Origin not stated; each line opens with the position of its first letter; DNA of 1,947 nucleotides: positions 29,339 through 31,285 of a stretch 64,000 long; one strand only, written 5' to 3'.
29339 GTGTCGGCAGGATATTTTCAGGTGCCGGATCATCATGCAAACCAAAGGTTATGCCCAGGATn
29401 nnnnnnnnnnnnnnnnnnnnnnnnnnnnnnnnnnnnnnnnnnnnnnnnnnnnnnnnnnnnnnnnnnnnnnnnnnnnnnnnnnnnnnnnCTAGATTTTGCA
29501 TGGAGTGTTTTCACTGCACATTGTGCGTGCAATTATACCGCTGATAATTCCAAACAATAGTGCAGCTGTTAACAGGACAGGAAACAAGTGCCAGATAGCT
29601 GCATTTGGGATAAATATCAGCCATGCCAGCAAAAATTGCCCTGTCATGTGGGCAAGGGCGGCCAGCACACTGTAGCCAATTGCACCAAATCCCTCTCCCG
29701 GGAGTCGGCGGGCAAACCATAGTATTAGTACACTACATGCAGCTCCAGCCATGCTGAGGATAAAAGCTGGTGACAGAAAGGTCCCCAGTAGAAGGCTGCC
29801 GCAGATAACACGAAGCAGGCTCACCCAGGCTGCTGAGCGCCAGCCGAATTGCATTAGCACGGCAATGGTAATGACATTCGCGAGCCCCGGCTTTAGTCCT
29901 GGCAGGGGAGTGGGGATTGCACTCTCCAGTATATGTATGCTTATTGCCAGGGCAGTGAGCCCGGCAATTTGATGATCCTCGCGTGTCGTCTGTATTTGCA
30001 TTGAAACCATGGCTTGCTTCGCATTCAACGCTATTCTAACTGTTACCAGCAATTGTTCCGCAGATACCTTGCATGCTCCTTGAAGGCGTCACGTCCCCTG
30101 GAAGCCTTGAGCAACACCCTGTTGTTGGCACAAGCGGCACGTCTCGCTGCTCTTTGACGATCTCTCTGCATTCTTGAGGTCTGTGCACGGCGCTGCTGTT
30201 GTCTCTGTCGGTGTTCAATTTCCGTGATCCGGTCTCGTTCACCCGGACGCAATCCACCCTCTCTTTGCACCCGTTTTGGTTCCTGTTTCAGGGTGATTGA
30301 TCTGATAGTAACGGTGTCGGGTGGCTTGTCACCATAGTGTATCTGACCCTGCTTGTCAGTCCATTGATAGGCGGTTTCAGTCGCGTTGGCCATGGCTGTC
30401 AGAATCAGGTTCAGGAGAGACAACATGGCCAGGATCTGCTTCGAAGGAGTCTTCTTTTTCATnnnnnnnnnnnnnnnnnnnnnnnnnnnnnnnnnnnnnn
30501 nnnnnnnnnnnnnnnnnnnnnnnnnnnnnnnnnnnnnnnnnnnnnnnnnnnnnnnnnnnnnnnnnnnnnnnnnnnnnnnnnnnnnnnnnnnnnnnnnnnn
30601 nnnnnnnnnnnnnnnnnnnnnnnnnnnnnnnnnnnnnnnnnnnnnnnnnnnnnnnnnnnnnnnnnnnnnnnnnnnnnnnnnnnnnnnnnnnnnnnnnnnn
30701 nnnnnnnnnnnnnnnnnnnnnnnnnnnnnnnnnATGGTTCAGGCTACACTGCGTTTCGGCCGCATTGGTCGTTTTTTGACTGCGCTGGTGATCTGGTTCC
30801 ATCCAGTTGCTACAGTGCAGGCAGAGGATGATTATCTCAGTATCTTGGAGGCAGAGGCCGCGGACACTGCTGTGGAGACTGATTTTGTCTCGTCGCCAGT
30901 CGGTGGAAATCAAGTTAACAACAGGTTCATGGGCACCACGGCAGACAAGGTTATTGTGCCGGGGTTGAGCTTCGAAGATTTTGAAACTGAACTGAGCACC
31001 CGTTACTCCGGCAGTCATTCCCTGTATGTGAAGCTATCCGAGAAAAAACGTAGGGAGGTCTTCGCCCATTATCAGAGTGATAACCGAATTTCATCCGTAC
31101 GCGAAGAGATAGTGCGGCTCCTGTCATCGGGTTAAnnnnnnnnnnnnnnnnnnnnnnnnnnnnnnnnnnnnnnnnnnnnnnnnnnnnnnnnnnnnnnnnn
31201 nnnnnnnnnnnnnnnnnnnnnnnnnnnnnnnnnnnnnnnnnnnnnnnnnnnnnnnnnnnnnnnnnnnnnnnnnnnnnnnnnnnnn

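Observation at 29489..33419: ApbE with EetA-like and EetB-like partners: a putative extracytoplasmic flavin-trafficking module with a periplasmic rhodanese, inserted between tonB and gshB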

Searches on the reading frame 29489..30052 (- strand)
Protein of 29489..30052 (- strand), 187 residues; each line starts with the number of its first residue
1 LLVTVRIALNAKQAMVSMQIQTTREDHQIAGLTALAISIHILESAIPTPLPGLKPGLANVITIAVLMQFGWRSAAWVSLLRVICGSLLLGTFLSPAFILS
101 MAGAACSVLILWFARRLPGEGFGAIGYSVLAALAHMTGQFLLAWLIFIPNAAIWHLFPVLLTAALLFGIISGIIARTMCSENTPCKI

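Call 3: search_protein_families(library=pfam, proteins=[window:29489-30052:-], max_evalue=0.01)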
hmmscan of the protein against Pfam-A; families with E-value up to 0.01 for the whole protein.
window:29489-30052:- (187 aa): 1 family
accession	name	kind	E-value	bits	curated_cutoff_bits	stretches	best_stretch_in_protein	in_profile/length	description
PF07456.16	Hpre_diP_synt_I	-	1.4e-41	142.4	30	1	32-177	1-146/147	Heptaprenyl diphosphate synthase component I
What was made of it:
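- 29489..30001 (-): eetB-like gene: 170 aa, a PF07456 ECF-S-like membrane protein and putative FAD carrier. The ORF can be read back to 30052. PF07456 at 142 bits, covering 146 of 147 profile positions (call 3).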

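Call 4: search_protein_families(library=ncbifam, proteins=[window:29489-30052:-], max_evalue=0.01)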
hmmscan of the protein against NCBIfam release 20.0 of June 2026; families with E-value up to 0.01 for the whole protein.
window:29489-30052:- (187 aa): 0 families

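Call 25: search_solved_structures(query=window:29489-30001:-, max_evalue=1, show_alignments=1)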
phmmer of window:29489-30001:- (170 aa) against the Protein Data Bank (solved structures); distinct sequences matched with E-value up to 1: 0.

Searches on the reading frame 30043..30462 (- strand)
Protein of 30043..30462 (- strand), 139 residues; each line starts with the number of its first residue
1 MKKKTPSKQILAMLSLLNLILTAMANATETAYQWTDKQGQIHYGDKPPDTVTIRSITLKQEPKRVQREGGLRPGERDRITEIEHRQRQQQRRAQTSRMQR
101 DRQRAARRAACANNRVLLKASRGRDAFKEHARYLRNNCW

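Call 3: search_protein_families(library=pfam, proteins=[window:30043-30462:-], max_evalue=0.01)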
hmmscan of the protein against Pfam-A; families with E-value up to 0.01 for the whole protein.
window:30043-30462:- (139 aa): 1 family
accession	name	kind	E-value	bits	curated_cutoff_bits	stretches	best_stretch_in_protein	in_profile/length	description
PF13511.11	DUF4124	-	1e-10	42.1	22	1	20-67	4-51/56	Domain of unknown function (DUF4124)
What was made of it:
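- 30043..30462 (-): Secreted DUF4124 protein of 139 aa, 41 nt upstream of eetB. First gene of the DUF4124-eetB-tonB unit in this clade. PF13511 (call 3).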

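Call 4: search_protein_families(library=ncbifam, proteins=[window:30043-30462:-], max_evalue=0.01)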
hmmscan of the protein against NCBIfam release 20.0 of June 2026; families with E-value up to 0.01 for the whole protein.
window:30043-30462:- (139 aa): 0 families

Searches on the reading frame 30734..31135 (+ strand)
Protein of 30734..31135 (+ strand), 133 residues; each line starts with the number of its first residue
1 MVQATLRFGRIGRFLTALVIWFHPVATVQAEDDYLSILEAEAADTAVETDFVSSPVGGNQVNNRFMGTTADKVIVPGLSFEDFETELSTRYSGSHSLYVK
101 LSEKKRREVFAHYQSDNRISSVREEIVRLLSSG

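Call 3: search_protein_families(library=pfam, proteins=[window:30734-31135:+], max_evalue=0.01)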
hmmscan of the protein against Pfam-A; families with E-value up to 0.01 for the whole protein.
window:30734-31135:+ (133 aa): 0 families

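Call 4: search_protein_families(library=ncbifam, proteins=[window:30734-31135:+], max_evalue=0.01)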
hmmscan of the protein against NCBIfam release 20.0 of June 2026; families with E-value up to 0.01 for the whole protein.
window:30734-31135:+ (133 aa): 0 families
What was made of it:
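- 30734..31135 (+): Secreted 133-aa protein with no known family. First gene of the cassette, always directly upstream of the rhodanese. No Pfam or NCBIfam hit (calls 3, 4).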

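Call 54: find_homologous_proteins(query=window:30734-31135:+, max_evalue=0.01)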
Query window:30734-31135:+ (133 aa): 157 proteins with E <= 0.01 among 173 candidates; the best 120 are listed.
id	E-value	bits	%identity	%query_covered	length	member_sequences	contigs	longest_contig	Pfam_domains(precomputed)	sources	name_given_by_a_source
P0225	2.0e-79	281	100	100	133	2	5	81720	-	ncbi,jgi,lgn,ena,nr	ncbi:MAG: hypothetical protein LJE75_03395 [Gammaproteobacteria bacterium]|jgi:hypothetical protein|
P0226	4.1e-64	232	83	100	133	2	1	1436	-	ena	-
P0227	3.8e-50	187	73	99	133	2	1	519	-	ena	-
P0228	1.1e-49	185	71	99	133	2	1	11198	-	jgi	jgi:hypothetical protein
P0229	1.6e-37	146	61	100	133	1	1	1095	-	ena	-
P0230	6.5e-37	144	62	82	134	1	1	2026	-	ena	-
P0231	2.4e-36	142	64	82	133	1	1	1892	-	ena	-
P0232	1.3e-35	140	59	99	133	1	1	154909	-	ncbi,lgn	ncbi:MAG: hypothetical protein ABFS24_01135 [Pseudomonadota bacterium]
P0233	2.6e-35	139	61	83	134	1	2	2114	-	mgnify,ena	mgnify:FL=1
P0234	3.1e-35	139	57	99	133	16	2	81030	-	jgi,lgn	jgi:lipopolysaccharide export LptBFGC system permease protein LptF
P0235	6.4e-35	138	58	99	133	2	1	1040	-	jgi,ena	-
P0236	7.8e-35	137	61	83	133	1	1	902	-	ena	-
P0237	8.4e-35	137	63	82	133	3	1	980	-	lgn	-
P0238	1.2e-34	137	58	99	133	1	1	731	-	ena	-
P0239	1.4e-34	137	66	81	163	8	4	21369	-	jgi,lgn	jgi:hypothetical protein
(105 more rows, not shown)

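Call 60: predict_structure(alignment_id=A4)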
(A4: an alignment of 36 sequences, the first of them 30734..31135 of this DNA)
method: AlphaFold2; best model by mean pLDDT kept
length: 133 residues; sequences in the alignment: 36
mean_pLDDT: 70.5   pTM: 0.46
mean pLDDT of the five models: 70.5, 70.3, 69.5, 66.6, 64.7
residues with pLDDT >= 90: 58; 70-90: 3; 50-70: 41; < 50: 31
segments of 3 or more residues with pLDDT < 50: 1-3, 6-8, 47-54, 56-60, 62-64
pLDDT, mean of each block of 10 residues (from residue 1): 48 54 51 52 49 44 50 89 95 94 96 94 96 82
secondary structure, 60 per line:
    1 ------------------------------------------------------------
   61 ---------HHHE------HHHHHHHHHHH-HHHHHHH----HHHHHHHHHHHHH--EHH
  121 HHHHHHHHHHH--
elements in order: H80-90 H92-98 H103-115 H119-131

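Call 62: fold_search(model_id=the predicted structure, library=pdb)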
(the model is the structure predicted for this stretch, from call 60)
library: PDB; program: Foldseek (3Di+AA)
matches with E <= 10: 8; with E <= 0.001: 0
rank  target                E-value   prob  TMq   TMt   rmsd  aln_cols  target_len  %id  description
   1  8qh2                  4.1e+00  0.08  0.20  0.07   6.4        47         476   23  Crystal structure of chimeric UAP1L1 (released 2024-09-18)
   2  8iew_A                6.8e+00  0.03  0.18  0.06  13.5        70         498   20  Cas005-crRNA-DNA complex (released 2024-02-28)
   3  3lof_C                7.2e+00  0.03  0.18  0.26   7.7        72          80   11  C-terminal domain of human heat shock 70kDa protein 1B. (released 2010-02-16)
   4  9k5h                  8.2e+00  0.08  0.26  0.43   7.0        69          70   20  Crystal structure of designed zinc-induced homodimer C2-Zn2-HEHE-2 (released 2025-10-22)
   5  9k1l_A                8.2e+00  0.03  0.21  0.11   8.8        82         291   15  Complex structure of CNK2 and SAMD12 (released 2025-03-12)
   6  5iys                  8.7e+00  0.13  0.23  0.11   1.9        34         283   20  Crystal structure of a dehydrosqualene synthase in complex with ligand (released 2017-03-29)
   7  1rp3_C                9.3e+00  0.02  0.16  0.10  12.8        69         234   13  Cocrystal structure of the flagellar sigma/anti-sigma complex, Sigma-28/FlgM (released 2004-04-06)
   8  1rp3_E                9.9e+00  0.02  0.15  0.10  12.9        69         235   13  Cocrystal structure of the flagellar sigma/anti-sigma complex, Sigma-28/FlgM (released 2004-04-06)

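Call 64: find_encoding_contigs(protein=P0225, flank=3000, max_places=3)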
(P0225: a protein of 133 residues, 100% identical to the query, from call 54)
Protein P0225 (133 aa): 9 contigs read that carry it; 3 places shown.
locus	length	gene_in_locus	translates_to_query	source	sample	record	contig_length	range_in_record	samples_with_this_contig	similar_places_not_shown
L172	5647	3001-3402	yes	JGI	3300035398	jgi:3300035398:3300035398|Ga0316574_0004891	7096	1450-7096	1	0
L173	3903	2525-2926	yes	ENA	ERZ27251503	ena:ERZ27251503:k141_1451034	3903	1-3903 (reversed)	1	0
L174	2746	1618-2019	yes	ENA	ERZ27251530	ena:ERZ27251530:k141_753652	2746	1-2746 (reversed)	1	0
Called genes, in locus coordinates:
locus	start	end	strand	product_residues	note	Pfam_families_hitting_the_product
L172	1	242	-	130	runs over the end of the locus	PF03652:RuvX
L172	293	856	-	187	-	PF02622:DUF179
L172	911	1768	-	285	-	PF13103:TonB_2 (weak), PF03544:TonB_C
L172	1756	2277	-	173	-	PF07456:Hpre_diP_synt_I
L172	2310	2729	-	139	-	PF13511:DUF4124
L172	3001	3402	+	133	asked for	-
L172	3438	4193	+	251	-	PF00581:Rhodanese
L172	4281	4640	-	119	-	PF07009:NusG_II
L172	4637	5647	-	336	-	?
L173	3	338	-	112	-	?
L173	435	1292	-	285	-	PF13103:TonB_2 (weak), PF03544:TonB_C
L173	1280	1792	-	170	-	PF07456:Hpre_diP_synt_I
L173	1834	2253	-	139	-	PF13511:DUF4124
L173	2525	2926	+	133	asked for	-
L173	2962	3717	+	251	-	PF00581:Rhodanese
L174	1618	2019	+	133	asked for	-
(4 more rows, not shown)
